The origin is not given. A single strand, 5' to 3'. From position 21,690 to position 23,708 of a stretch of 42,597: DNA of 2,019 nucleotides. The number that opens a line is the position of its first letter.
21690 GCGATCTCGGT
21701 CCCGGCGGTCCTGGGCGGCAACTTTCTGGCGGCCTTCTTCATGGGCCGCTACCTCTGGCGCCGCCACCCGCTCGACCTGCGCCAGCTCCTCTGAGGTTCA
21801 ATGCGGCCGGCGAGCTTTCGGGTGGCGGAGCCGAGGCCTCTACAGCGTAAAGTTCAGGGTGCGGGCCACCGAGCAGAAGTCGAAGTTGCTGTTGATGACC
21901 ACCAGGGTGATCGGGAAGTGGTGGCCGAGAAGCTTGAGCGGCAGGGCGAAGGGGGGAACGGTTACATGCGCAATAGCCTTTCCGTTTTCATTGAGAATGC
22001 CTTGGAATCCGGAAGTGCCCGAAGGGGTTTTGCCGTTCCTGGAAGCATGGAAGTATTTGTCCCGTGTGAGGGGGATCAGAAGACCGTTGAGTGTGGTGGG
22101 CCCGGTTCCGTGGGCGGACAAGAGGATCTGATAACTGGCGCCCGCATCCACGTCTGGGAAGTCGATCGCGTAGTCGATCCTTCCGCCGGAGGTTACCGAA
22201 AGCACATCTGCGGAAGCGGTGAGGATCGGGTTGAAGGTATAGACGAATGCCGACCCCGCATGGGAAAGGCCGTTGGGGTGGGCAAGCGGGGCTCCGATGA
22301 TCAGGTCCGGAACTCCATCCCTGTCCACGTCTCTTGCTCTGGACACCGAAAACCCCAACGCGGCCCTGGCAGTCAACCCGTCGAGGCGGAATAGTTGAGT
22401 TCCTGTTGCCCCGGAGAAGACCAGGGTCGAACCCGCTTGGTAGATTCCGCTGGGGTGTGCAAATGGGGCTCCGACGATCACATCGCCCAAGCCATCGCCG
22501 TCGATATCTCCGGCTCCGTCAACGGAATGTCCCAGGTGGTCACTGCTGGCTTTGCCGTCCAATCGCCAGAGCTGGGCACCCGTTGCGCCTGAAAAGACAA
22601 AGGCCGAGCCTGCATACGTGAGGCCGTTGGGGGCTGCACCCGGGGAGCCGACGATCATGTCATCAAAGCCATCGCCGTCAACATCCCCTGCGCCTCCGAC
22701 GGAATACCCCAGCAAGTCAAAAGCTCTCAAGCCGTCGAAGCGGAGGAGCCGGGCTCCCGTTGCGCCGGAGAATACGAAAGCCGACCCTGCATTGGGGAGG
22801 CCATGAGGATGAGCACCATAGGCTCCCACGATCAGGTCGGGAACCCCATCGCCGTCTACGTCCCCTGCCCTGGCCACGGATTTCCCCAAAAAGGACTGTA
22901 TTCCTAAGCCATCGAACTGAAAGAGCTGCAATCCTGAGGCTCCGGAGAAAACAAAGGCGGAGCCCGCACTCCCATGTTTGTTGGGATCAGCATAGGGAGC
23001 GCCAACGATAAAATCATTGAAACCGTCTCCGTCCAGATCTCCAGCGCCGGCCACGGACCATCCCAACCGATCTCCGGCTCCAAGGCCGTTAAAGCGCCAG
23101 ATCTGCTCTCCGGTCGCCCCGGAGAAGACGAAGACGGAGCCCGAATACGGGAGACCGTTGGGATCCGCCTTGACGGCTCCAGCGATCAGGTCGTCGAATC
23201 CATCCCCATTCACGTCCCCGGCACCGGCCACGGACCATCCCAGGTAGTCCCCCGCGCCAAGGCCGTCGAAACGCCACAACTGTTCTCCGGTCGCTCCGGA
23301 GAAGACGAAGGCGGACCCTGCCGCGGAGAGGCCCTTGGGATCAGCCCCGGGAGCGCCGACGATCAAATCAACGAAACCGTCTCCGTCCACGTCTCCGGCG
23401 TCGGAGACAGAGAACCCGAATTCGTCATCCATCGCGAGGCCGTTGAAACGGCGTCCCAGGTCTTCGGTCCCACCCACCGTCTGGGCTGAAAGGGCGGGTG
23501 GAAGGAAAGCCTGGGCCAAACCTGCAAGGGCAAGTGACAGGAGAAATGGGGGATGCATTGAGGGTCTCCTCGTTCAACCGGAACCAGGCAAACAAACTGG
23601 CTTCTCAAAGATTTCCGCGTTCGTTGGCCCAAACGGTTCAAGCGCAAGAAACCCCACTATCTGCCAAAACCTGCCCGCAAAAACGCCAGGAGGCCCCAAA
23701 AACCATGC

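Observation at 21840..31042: Five tandem, same-strand paralogs encoding secreted integrin-alpha-like FG-GAP beta-propellers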

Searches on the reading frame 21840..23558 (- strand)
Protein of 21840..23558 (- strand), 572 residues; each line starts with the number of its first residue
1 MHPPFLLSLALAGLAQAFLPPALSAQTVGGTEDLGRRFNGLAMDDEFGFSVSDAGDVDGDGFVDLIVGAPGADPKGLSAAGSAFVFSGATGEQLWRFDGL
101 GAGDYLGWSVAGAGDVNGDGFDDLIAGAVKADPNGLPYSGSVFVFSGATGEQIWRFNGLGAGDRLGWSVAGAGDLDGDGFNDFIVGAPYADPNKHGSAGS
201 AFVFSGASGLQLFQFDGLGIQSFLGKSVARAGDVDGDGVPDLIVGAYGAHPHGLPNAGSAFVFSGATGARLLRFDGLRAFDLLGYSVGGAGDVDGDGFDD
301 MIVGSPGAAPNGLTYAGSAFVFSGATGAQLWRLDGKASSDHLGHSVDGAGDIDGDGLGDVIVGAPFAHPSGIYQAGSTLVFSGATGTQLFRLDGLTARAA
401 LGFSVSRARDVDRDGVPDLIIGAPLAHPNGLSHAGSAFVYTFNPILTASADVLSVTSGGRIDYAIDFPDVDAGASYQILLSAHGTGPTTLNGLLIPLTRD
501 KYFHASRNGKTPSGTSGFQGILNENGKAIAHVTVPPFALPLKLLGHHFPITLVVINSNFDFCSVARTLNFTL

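Call 4: search_protein_families(library=pfam, proteins=[window:21840-23558:-], max_evalue=0.01)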
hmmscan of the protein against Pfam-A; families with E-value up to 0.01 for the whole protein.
window:21840-23558:- (572 aa): 4 families
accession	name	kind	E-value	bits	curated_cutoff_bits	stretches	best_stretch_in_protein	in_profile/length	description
PF01839.29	FG-GAP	-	8.1e-51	169.7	22.1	7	166-204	2-37/37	FG-GAP repeat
PF14312.12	FG-GAP_2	-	2.5e-17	63.2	23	2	43-86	14-49/49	FG-GAP repeat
PF13517.12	FG-GAP_3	-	6.5e-16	59.1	26.9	4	115-185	1-61/61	FG-GAP-like repeat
PF23727.1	Beta-prop_FAM234A_B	-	5.1e-06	25.7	26.4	0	325-389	108-167/467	FAM234A/B beta-propeller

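Call 5: search_protein_families(library=ncbifam, proteins=[window:21840-23558:-], max_evalue=0.01)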
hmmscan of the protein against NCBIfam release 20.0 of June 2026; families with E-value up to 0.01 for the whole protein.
window:21840-23558:- (572 aa): 1 family
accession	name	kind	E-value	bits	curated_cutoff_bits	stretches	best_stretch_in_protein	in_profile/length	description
TIGR04534.2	ELWxxDGT_rpt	domain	0.00026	21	65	0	87-103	9-25/47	ELWxxDGT repeat protein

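Call 17: find_homologous_proteins(query=A1, max_evalue=1e-20)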
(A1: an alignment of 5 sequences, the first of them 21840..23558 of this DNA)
Query A1 (5 sequences) (572 aa, profile of the alignment): 7564 proteins with E <= 1e-20 among 8000 candidates; the best 120 are listed.
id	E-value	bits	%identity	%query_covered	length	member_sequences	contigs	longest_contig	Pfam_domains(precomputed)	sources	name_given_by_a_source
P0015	0.0e+0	1219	61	97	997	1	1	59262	PF01839.30,PF23727.2,PF14312.13,PF13517.13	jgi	-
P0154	0.0e+0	1055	46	70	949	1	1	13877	PF01839.30,PF13517.13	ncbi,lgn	-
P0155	0.0e+0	1027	41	91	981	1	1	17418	PF01839.30,PF14312.13,PF13517.13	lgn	-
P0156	3.7e-283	958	40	66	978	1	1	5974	PF01839.30,PF13517.13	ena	-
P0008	1.2e-282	956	100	100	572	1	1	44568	PF01839.30,PF23727.2,PF14312.13,PF13517.13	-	-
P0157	1.3e-277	940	58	96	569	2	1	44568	PF01839.30,PF14312.13,PF13517.13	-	-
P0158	2.6e-277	939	49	99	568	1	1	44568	PF01839.30,PF23727.2,PF13517.13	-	-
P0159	6.1e-270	914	50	100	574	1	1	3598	PF01839.30,PF23727.2,PF14312.13,PF13517.13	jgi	-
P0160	7.1e-262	888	52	71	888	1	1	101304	PF01839.30,PF13517.13,PF21955.1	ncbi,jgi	-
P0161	4.8e-261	885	46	76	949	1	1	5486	PF01839.30,PF23727.2,PF14312.13,PF13517.13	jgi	jgi:hypothetical protein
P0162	7.6e-261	884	56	100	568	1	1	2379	PF01839.30,PF14312.13,PF13517.13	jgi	-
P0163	1.0e-259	880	43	88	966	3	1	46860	PF01839.30,PF23727.2,PF13517.13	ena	-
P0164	1.1e-259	880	42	69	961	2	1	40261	PF01839.30,PF23727.2,PF13517.13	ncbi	-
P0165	2.4e-255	866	51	93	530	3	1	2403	PF01839.30,PF23727.2,PF14312.13,PF13517.13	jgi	-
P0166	4.2e-253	859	64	100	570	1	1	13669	PF01839.30,PF14312.13,PF13517.13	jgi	-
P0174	1.2e-244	831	62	99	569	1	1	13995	PF01839.30,PF13517.13,PF16252.10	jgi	-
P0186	1.8e-235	800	60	95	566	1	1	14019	PF01839.30,PF23727.2,PF14312.13,PF13517.13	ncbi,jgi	-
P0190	1.6e-234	797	56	97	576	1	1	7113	PF01839.30,PF23727.2,PF14312.13,PF13517.13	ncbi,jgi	-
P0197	1.2e-231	788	52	96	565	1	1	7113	PF01839.30,PF23727.2,PF14312.13,PF13517.13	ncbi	-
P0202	6.4e-224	762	56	100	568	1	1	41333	PF01839.30,PF14312.13,PF13517.13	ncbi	-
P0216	9.1e-210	716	53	99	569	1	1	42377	PF01839.30,PF13517.13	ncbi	ncbi:MAG: integrin alpha [Planctomycetota bacterium]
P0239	2.0e-191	655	55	95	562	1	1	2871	PF01839.30,PF14312.13,PF13517.13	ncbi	ncbi:MAG: integrin alpha [Nitrospinota bacterium]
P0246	3.8e-189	647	51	97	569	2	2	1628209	PF01839.30,PF14312.13,PF13517.13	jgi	jgi:FG-GAP repeat protein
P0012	1.1e-187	643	51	99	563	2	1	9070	PF01839.30,PF13517.13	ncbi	-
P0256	1.7e-183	629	53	97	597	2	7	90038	PF01839.30,PF23727.2,PF14312.13,PF13517.13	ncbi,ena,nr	ncbi:MAG: FG-GAP repeat protein [Planctomycetes bacterium]|nr:FG-GAP repeat protein [Planctomycetota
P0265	7.7e-182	623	51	91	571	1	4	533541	PF01839.30,PF23727.2,PF14312.13,PF13517.13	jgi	jgi:FG-GAP repeat protein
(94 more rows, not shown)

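Call 21: find_encoding_contigs(protein=P0174, flank=10000, max_places=2)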
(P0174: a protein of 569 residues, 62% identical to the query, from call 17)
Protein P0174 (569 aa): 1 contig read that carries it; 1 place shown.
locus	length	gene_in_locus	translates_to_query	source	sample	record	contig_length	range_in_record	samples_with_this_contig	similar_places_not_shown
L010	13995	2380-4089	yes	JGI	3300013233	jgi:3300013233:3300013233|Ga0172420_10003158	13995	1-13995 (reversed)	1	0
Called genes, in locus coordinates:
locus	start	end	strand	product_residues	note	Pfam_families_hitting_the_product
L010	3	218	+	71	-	?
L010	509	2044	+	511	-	PF01839:FG-GAP (weak), PF13517:FG-GAP_3 (faint), PF16252:DUF4908 (faint), PF01839:FG-GAP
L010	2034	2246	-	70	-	-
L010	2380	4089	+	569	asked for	PF01839:FG-GAP (weak), PF16252:DUF4908 (faint), PF01839:FG-GAP, PF13517:FG-GAP_3 (weak), PF01839:FG-GAP (weak)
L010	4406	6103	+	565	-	PF01839:FG-GAP, PF13517:FG-GAP_3 (weak), PF01839:FG-GAP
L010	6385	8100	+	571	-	PF01839:FG-GAP (weak), PF14312:FG-GAP_2 (faint), PF13517:FG-GAP_3 (faint), PF01839:FG-GAP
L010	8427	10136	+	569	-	PF13517:FG-GAP_3 (faint), PF01839:FG-GAP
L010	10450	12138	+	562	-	PF14312:FG-GAP_2 (faint), PF01839:FG-GAP (weak), PF13517:FG-GAP_3 (faint), PF01839:FG-GAP (weak)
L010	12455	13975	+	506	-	PF01839:FG-GAP, PF13517:FG-GAP_3 (faint), PF01839:FG-GAP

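Call 23: find_encoding_contigs(protein=P0246, flank=10000, max_places=2)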
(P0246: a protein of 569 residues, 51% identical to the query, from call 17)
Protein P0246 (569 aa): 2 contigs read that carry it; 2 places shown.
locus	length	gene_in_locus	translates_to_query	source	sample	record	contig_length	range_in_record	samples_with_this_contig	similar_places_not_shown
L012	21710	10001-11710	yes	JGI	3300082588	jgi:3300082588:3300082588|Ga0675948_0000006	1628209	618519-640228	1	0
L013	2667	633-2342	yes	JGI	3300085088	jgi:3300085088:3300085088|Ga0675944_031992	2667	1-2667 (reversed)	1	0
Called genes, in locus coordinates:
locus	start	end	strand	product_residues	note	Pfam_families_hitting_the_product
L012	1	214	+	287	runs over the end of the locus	-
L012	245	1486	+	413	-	-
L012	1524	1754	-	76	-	-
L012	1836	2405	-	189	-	PF13180:PDZ_2 (weak), PF17820:PDZ_6 (weak)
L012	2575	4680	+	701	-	PF00930:DPPIV_N, PF00326:Peptidase_S9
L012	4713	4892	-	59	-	-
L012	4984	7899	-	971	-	PF17132:Glyco_hydro_106, PF22666:Glyco_hydro_2_N2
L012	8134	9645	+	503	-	PF00756:Esterase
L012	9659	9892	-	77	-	-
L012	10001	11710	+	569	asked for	PF14312:FG-GAP_2 (faint), PF01839:FG-GAP (weak), PF13517:FG-GAP_3 (weak), PF01839:FG-GAP (weak)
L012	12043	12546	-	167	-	PF01242:PTPS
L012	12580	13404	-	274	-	PF10418:DHODB_Fe-S_bind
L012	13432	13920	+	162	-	PF00293:NUDIX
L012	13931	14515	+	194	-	PF01966:HD (weak)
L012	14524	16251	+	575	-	PF03485:Arg_tRNA_synt_N, PF00750:tRNA-synt_1d, PF05746:DALR_1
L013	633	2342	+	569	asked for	PF14312:FG-GAP_2 (faint), PF01839:FG-GAP (weak), PF13517:FG-GAP_3 (weak), PF01839:FG-GAP (weak)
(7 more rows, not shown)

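Call 24: find_encoding_contigs(protein=P0202, flank=10000, max_places=2)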
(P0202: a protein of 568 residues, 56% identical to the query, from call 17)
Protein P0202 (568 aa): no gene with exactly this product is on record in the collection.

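Call 55: list_cluster_members(proteins=[P0190, P0197, P0216, P0186, P0012, P0256, P0239, P0002, P0202, P0265])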
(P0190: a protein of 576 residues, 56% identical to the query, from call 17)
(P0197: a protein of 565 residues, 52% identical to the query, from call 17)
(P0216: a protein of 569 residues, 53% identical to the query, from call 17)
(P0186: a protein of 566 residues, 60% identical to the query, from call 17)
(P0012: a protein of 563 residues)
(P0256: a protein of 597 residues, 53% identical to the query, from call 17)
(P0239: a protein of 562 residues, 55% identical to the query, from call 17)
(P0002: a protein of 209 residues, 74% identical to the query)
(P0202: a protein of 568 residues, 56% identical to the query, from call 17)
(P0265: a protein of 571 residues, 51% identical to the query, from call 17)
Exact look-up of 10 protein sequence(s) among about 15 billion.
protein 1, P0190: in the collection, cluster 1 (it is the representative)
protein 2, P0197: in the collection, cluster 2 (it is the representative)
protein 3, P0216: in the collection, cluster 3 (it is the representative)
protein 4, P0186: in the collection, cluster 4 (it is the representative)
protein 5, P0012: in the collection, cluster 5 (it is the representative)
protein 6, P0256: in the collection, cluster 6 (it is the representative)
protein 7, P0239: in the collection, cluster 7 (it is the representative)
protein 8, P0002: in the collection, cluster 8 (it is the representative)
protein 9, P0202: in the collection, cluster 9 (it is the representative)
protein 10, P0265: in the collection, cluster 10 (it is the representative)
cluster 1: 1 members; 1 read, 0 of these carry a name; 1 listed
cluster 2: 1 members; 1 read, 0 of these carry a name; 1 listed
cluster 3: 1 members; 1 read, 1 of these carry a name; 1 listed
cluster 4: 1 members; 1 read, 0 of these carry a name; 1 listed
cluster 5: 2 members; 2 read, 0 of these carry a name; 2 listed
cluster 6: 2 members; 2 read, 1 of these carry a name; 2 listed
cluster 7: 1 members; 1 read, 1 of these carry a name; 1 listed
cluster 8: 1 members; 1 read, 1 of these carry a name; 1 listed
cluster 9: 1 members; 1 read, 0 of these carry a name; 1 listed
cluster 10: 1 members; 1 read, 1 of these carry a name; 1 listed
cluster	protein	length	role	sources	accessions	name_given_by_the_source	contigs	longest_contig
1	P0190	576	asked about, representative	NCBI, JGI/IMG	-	-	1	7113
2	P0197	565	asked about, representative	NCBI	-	-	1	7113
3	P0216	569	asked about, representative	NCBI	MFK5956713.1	MAG: integrin alpha [Planctomycetota bacterium]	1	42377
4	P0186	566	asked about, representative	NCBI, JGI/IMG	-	-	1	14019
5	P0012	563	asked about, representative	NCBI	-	-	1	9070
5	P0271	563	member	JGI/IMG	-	-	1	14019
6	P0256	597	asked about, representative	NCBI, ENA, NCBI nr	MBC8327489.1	MAG: FG-GAP repeat protein [Planctomycetes bacterium] | FG-GAP repeat protein [Planctomycetota bacterium]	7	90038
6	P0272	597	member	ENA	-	-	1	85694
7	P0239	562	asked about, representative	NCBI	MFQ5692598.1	MAG: integrin alpha [Nitrospinota bacterium]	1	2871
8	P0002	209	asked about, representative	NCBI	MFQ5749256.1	MAG: integrin alpha [Planctomycetota bacterium]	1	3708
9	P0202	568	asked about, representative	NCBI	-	-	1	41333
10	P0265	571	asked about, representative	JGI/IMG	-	FG-GAP repeat protein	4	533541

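Call 60: find_encoding_contigs(protein=P0216, flank=8000, max_places=1)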
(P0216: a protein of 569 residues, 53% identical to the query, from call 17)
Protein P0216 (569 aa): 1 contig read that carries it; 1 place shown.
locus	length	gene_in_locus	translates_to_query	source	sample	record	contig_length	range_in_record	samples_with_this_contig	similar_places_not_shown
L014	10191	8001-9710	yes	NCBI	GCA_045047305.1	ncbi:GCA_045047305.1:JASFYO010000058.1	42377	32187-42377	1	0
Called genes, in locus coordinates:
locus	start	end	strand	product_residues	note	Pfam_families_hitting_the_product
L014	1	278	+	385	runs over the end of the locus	PF00266:Aminotran_5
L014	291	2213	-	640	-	PF13620:CarboxypepD_reg (faint)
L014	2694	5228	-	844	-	PF00317:Ribonuc_red_lgN, PF02867:Ribonuc_red_lgC, PF12637:TSCPD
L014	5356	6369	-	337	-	PF01075:Glyco_transf_9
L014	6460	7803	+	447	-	PF01554:MatE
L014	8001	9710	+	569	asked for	PF13517:FG-GAP_3 (faint), PF01839:FG-GAP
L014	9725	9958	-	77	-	-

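Call 61: find_encoding_contigs(protein=P0256, flank=8000, max_places=1)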
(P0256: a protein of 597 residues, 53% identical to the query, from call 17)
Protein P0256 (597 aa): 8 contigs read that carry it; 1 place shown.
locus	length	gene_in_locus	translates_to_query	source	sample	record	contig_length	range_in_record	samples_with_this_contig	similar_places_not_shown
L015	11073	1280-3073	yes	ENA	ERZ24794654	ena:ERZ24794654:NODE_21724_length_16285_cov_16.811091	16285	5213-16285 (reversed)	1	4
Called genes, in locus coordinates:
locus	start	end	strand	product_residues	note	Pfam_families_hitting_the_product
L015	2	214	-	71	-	?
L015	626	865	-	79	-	-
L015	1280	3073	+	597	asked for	PF23727:Beta-prop_FAM234A_B (faint), PF01839:FG-GAP (weak), PF14312:FG-GAP_2 (faint), PF01839:FG-GAP (weak), PF13517:FG-GAP_3 (weak), PF01839:FG-GAP (weak), PF13517:FG-GAP_3 (weak), PF01839:FG-GAP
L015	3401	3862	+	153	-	PF28588:GH172_1st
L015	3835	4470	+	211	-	PF28588:GH172_1st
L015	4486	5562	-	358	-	-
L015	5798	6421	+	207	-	-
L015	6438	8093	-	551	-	PF07676:PD40 (faint), PF26549:Tricorn_N (faint)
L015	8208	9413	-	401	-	-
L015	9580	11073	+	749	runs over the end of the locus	PF19313:DUF5916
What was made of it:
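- Copy number ranges from 1 to at least 7 among relatives (calls 23, 60, 61, 21), which is unlike a fixed-stoichiometry structure. Some singleton homologues sit near GH106, GH172 or esterase genes (calls 23, 61).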

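Call 75: search_protein_families(library=padloc, proteins=[window:21840-23558:-], max_evalue=0.001)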
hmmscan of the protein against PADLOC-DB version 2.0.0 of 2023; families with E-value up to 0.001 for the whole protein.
window:21840-23558:- (572 aa): 0 families
